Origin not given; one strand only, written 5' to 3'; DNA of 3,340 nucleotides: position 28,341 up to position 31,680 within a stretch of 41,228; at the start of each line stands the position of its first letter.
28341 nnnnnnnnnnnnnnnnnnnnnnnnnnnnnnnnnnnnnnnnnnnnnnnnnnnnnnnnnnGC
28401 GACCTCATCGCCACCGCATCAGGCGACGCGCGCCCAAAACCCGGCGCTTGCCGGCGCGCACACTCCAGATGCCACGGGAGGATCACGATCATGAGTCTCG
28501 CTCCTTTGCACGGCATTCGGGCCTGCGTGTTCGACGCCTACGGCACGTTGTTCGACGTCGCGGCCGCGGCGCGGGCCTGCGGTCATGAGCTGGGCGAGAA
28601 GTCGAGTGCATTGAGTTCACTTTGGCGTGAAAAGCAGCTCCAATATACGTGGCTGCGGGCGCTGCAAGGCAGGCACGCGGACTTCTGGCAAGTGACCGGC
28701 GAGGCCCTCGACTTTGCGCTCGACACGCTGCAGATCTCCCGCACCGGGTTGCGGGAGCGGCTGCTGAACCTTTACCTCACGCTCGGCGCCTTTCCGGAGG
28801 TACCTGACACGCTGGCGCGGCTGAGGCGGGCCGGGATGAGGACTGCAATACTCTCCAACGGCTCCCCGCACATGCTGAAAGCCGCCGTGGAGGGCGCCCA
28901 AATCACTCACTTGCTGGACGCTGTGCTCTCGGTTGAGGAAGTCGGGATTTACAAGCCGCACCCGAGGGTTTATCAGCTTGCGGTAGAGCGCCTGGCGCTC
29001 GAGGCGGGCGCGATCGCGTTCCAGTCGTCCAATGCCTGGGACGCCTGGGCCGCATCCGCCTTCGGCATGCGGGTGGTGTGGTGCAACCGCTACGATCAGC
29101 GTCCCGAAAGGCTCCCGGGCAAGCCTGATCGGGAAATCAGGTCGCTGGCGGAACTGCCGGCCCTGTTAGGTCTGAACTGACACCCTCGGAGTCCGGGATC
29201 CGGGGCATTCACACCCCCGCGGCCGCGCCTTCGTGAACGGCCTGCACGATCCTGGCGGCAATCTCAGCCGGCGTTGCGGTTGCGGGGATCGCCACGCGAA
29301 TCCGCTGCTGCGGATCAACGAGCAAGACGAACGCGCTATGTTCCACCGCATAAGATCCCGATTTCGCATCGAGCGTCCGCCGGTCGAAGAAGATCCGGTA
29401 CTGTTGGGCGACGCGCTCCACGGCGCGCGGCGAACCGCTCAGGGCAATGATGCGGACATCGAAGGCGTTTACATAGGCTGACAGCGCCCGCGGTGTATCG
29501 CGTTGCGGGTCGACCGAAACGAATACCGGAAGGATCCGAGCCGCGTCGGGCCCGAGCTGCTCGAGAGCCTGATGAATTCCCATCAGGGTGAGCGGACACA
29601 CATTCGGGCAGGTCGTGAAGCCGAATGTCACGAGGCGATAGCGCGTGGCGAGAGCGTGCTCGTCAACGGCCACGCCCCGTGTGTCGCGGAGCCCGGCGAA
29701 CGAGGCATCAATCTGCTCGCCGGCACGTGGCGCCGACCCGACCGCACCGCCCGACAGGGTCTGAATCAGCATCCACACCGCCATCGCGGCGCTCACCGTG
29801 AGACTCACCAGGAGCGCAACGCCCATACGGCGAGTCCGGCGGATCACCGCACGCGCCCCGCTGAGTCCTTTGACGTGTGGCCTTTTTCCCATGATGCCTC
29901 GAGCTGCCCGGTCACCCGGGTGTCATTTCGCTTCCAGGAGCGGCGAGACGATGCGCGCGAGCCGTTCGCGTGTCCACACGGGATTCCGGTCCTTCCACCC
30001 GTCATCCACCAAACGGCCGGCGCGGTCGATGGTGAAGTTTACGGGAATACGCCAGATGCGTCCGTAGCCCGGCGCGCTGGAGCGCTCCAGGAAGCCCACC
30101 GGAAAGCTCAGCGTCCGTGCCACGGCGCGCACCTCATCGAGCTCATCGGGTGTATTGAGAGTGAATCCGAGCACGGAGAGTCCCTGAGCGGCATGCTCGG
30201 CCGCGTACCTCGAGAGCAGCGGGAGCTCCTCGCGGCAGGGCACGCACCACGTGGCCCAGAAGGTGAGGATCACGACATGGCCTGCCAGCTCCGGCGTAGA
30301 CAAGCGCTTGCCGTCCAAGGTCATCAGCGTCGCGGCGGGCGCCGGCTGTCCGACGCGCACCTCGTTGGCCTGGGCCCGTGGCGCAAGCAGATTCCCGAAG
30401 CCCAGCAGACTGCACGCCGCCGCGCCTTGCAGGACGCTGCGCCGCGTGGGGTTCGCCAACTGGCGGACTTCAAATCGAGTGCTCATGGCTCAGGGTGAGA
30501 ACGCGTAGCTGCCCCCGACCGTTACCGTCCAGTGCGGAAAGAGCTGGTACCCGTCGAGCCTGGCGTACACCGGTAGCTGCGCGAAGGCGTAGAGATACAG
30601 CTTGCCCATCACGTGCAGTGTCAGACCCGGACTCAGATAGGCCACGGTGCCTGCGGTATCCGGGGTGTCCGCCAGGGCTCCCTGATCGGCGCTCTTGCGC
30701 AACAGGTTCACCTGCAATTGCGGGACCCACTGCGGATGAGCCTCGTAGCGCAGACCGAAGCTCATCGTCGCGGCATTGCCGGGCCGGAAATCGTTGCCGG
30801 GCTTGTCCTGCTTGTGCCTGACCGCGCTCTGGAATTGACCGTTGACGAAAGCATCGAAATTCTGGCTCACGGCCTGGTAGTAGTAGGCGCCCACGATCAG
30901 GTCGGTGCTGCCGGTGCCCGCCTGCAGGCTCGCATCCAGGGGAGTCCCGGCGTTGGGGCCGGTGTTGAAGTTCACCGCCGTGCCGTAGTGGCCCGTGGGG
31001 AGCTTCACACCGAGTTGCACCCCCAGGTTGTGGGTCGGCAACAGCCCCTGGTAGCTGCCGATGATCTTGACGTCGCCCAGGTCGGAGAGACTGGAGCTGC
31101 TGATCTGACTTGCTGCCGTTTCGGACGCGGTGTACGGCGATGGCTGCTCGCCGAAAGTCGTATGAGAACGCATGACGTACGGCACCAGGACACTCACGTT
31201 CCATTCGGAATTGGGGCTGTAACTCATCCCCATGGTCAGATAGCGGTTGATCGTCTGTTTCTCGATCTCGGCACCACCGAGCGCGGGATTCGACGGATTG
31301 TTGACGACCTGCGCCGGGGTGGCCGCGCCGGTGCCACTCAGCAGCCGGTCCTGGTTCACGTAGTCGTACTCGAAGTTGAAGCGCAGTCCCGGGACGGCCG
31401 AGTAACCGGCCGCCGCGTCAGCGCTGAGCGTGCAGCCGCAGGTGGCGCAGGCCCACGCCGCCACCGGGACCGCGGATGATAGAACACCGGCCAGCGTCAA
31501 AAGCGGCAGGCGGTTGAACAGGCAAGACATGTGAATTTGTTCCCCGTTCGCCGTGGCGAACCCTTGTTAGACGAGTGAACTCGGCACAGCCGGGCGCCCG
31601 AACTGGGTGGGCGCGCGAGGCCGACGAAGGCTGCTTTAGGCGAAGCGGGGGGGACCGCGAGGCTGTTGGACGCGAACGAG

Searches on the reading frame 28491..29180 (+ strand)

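Call 44: search_protein_families(library=pfam, proteins=[window:28491-29180:+], max_evalue=0.001)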
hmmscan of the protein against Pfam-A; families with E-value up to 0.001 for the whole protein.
window:28491-29180:+ (229 aa): 3 families
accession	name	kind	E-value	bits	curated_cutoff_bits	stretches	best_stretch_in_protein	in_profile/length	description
PF00702.32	Hydrolase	-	1.2e-22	81.7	26.4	1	9-192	1-191/191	haloacid dehalogenase-like hydrolase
PF13419.12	HAD_2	-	3.6e-12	47.2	23.8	1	97-197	77-177/178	Haloacid dehalogenase-like hydrolase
PF12710.13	HAD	-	7e-05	23.8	27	1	13-151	2-137/189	haloacid dehalogenase-like hydrolase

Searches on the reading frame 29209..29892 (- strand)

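Call 44: search_protein_families(library=pfam, proteins=[window:29209-29892:-], max_evalue=0.001)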
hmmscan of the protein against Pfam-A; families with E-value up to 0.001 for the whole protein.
window:29209-29892:- (227 aa): 1 family
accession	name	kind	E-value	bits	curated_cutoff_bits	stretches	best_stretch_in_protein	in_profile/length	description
PF02630.20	SCO1-SenC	-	4.8e-41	140.3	22.8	1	68-197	6-133/134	SCO1/SenC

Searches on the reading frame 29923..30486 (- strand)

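Call 44: search_protein_families(library=pfam, proteins=[window:29923-30486:-], max_evalue=0.001)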
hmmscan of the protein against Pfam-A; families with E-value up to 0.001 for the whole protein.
window:29923-30486:- (187 aa): 3 families
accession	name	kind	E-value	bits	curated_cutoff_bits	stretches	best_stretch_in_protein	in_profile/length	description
PF00578.27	AhpC-TSA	-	9.6e-16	58.3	26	1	45-131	1-87/124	AhpC/TSA family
PF08534.16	Redoxin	-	7e-13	49.1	26.6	1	45-160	2-129/148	Redoxin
PF00085.26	Thioredoxin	-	0.00034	21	23.5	1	70-100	19-49/103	Thioredoxin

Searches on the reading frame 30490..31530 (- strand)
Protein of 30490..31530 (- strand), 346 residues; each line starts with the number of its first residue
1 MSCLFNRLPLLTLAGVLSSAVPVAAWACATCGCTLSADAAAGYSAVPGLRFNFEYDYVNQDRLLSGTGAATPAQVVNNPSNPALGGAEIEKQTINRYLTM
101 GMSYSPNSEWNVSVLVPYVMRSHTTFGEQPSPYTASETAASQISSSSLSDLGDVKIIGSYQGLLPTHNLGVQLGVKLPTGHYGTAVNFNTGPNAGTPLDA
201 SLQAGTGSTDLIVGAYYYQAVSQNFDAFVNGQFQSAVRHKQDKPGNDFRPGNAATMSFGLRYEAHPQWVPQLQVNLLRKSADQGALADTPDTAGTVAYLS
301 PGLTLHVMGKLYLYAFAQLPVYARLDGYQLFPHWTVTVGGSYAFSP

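Call 46: search_protein_families(library=pfam, proteins=[window:30490-31530:-], max_evalue=0.001)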
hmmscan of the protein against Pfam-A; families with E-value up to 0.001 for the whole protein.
window:30490-31530:- (346 aa): 1 family
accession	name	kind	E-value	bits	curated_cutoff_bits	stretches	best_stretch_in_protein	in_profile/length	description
PF13557.12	Phenol_MetA_deg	-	2.1e-06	28.4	22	1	113-318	43-222/242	Putative MetA-pathway of phenol degradation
